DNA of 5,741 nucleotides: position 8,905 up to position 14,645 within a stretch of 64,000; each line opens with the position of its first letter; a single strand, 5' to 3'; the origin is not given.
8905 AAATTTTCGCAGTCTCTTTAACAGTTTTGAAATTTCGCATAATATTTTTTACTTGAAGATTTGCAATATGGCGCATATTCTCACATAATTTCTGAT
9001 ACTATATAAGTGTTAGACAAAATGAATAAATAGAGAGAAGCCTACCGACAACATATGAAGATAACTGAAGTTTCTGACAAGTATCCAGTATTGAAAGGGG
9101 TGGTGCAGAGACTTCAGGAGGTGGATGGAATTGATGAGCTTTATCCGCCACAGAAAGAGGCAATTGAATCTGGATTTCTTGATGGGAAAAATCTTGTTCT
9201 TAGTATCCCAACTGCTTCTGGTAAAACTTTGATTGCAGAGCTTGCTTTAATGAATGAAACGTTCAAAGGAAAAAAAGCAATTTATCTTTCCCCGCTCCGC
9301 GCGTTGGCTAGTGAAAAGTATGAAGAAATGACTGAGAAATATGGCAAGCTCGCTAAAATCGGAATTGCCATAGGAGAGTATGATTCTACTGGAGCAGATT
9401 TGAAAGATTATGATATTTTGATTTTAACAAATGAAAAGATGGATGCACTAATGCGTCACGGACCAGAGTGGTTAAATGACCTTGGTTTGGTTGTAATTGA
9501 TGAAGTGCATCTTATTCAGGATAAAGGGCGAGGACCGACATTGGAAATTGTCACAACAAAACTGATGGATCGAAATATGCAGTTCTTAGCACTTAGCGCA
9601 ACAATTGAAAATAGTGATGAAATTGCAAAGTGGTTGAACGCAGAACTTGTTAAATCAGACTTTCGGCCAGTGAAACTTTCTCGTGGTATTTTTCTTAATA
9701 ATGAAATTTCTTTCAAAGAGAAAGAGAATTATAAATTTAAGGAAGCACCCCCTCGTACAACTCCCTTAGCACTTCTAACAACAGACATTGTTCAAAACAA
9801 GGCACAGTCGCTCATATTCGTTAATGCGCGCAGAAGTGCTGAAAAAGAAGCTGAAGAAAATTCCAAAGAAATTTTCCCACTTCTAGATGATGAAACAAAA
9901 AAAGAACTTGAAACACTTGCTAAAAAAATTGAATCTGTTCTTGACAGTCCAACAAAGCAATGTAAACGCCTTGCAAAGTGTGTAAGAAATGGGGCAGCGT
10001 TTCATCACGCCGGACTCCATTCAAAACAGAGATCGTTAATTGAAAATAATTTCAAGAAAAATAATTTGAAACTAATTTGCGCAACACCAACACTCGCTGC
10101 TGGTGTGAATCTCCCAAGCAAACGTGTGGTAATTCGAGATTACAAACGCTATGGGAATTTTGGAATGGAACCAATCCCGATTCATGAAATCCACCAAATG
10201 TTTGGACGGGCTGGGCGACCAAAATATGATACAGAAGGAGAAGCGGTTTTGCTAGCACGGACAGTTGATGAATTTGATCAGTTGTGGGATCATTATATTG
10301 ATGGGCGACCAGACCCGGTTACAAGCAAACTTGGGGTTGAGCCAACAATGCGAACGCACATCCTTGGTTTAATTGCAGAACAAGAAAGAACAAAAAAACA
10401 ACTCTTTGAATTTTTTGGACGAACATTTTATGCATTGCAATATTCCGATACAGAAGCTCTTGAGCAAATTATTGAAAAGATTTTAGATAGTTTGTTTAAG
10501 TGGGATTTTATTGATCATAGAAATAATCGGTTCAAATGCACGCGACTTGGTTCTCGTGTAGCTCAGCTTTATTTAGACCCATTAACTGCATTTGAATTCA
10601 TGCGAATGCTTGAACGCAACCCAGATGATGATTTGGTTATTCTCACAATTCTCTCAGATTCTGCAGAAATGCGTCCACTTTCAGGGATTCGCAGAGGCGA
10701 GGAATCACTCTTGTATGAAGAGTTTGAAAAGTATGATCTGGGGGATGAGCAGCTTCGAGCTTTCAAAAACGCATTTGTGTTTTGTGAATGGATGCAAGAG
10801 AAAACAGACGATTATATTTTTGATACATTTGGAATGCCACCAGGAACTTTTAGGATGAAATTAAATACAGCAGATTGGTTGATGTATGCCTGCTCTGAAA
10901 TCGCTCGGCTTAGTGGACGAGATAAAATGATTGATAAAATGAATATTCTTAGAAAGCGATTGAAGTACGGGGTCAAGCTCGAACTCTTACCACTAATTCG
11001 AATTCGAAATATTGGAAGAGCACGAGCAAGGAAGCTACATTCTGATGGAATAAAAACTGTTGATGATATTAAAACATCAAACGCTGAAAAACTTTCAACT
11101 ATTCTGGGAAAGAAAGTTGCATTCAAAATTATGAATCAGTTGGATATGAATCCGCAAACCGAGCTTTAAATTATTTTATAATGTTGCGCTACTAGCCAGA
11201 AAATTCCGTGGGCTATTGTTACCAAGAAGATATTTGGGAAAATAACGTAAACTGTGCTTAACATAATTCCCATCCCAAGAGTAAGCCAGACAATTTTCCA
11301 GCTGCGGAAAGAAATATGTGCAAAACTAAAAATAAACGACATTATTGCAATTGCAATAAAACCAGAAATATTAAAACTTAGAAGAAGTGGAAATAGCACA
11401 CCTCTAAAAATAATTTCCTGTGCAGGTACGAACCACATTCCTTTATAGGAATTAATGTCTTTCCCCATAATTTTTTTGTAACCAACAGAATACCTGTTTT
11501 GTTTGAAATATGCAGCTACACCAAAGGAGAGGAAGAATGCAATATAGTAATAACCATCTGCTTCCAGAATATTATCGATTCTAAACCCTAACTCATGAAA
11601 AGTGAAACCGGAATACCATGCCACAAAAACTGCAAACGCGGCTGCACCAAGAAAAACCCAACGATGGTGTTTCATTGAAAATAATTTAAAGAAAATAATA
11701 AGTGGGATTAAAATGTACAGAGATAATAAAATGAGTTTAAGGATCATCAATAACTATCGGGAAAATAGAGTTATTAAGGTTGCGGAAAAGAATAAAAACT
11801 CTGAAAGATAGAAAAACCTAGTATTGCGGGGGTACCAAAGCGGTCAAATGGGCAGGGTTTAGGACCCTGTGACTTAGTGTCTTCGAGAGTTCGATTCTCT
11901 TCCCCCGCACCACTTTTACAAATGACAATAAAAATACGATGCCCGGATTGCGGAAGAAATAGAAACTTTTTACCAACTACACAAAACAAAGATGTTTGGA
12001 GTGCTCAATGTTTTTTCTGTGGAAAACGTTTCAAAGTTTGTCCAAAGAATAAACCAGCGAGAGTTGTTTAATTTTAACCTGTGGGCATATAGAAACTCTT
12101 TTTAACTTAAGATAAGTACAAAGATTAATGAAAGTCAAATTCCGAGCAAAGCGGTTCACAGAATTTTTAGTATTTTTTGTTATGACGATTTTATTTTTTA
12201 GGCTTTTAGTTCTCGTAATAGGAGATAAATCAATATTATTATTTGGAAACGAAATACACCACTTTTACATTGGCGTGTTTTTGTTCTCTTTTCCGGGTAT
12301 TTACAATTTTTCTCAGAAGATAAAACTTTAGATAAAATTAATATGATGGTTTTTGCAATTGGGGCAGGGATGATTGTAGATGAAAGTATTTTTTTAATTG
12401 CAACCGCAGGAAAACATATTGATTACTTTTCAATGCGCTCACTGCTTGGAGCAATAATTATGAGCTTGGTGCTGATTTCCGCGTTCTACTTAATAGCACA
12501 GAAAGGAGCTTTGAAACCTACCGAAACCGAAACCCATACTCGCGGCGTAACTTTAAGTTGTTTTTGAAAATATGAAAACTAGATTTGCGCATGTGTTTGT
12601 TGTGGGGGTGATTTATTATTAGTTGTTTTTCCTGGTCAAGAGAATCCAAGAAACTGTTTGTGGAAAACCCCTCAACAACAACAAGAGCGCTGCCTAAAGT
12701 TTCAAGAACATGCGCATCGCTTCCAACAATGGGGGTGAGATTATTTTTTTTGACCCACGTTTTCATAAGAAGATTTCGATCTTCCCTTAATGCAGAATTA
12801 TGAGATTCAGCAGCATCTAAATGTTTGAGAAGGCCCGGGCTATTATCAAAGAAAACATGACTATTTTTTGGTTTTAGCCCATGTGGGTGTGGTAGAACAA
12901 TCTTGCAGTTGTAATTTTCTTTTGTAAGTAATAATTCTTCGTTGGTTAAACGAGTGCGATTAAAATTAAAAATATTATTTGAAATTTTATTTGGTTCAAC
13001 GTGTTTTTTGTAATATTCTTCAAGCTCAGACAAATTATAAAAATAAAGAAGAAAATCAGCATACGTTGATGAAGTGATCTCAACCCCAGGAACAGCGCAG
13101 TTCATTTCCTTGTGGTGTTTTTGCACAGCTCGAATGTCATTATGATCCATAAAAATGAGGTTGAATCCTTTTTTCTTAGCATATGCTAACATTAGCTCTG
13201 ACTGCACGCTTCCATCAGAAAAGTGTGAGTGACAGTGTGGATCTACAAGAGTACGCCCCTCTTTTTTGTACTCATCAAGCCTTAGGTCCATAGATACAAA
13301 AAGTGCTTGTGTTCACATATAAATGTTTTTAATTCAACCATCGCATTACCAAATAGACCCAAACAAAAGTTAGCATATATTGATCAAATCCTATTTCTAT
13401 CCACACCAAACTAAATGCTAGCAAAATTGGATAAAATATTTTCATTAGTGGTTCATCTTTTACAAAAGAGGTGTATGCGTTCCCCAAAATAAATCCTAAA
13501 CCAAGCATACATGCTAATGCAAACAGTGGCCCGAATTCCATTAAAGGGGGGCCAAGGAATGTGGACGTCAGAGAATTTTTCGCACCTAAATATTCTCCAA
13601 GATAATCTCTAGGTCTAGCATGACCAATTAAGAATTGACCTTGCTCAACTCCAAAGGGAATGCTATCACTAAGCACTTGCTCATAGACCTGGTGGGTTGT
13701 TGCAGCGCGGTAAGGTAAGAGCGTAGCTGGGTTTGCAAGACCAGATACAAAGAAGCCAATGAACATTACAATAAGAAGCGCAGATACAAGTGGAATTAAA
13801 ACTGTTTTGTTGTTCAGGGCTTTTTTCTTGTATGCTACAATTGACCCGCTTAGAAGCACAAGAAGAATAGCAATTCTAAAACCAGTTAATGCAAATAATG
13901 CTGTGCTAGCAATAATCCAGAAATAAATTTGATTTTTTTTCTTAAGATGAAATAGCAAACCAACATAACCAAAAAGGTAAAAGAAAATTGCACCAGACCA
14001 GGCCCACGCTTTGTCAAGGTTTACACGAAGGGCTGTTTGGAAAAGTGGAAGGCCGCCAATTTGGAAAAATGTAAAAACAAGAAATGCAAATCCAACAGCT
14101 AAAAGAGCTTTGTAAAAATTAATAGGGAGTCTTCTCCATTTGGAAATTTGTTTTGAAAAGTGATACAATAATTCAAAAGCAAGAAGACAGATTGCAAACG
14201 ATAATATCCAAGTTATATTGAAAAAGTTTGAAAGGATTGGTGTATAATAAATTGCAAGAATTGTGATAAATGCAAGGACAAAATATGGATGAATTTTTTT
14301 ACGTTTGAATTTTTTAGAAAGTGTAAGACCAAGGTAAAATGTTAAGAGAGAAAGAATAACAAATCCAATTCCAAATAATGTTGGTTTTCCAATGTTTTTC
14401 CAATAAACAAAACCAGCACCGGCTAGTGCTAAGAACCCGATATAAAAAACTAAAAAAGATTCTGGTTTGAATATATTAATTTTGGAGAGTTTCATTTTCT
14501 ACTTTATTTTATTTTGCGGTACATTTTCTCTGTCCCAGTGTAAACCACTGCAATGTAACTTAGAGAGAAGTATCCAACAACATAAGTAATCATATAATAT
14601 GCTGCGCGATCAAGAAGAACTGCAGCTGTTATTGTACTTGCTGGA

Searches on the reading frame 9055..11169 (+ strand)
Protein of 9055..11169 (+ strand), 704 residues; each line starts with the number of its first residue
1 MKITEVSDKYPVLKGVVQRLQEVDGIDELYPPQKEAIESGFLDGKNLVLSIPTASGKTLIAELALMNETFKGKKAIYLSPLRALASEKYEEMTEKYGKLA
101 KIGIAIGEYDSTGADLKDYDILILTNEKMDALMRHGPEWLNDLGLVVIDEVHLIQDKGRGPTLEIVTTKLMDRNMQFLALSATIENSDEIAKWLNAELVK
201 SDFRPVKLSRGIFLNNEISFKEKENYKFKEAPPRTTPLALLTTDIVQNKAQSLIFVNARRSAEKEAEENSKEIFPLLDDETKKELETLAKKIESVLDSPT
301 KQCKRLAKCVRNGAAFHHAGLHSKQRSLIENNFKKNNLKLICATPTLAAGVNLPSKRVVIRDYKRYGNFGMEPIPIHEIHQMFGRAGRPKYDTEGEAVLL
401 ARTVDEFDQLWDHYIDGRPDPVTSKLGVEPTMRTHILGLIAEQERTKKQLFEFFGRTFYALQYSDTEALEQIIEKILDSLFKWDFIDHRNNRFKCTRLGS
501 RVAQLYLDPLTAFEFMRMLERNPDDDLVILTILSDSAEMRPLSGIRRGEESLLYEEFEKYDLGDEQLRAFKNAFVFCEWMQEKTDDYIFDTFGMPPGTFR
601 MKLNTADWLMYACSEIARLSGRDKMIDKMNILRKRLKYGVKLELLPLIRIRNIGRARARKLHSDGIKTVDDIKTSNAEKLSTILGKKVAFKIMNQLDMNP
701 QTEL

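Call 30: search_protein_families(library=pfam, proteins=[window:9055-11169:+], max_evalue=0.00001)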
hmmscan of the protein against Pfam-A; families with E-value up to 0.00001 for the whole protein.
window:9055-11169:+ (704 aa): 6 families
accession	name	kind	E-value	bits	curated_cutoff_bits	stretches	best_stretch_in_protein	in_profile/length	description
PF00270.35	DEAD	-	4.4e-31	108.3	26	1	31-187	2-164/167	DEAD/DEAH box helicase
PF21280.2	Helicase_dom4_arc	-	6.2e-20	71.8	27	1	549-639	35-125/125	Archaeal helicase, domain 4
PF00271.37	Helicase_C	-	3.1e-10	40.7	23.5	1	311-389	39-109/110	Helicase conserved C-terminal domain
PF04851.21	ResIII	-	4.2e-10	40.2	22.5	1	28-185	3-163/164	Type III restriction enzyme, res subunit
PF14520.12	HHH_5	-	1.1e-08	35.9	27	1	646-696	3-55/57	Helix-hairpin-helix domain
PF22527.2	DEXQc_Suv3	-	1.3e-07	31.8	27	1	52-162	21-113/154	DEXQ-box helicase domain of Suv3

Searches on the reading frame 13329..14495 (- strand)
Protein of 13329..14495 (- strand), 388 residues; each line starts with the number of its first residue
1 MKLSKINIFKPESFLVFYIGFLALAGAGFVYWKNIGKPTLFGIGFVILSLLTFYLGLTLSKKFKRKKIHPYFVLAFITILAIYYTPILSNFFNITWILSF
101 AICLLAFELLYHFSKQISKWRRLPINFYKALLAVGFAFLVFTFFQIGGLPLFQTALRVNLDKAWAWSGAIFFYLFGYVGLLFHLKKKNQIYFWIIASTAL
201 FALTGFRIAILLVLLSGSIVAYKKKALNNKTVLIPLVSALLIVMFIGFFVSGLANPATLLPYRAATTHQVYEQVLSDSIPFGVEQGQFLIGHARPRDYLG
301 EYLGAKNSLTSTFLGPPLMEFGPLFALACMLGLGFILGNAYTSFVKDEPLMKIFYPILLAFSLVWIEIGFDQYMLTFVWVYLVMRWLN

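Call 27: search_protein_families(library=pfam, proteins=[window:13329-14495:-], max_evalue=0.00001)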
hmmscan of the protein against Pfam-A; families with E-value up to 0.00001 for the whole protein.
window:13329-14495:- (388 aa): 1 family
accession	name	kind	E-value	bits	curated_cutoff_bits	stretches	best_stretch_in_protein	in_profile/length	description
PF01901.21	O_anti_polymase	-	1.6e-34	120.2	24.2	1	47-373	8-329/335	Putative O-antigen polymerase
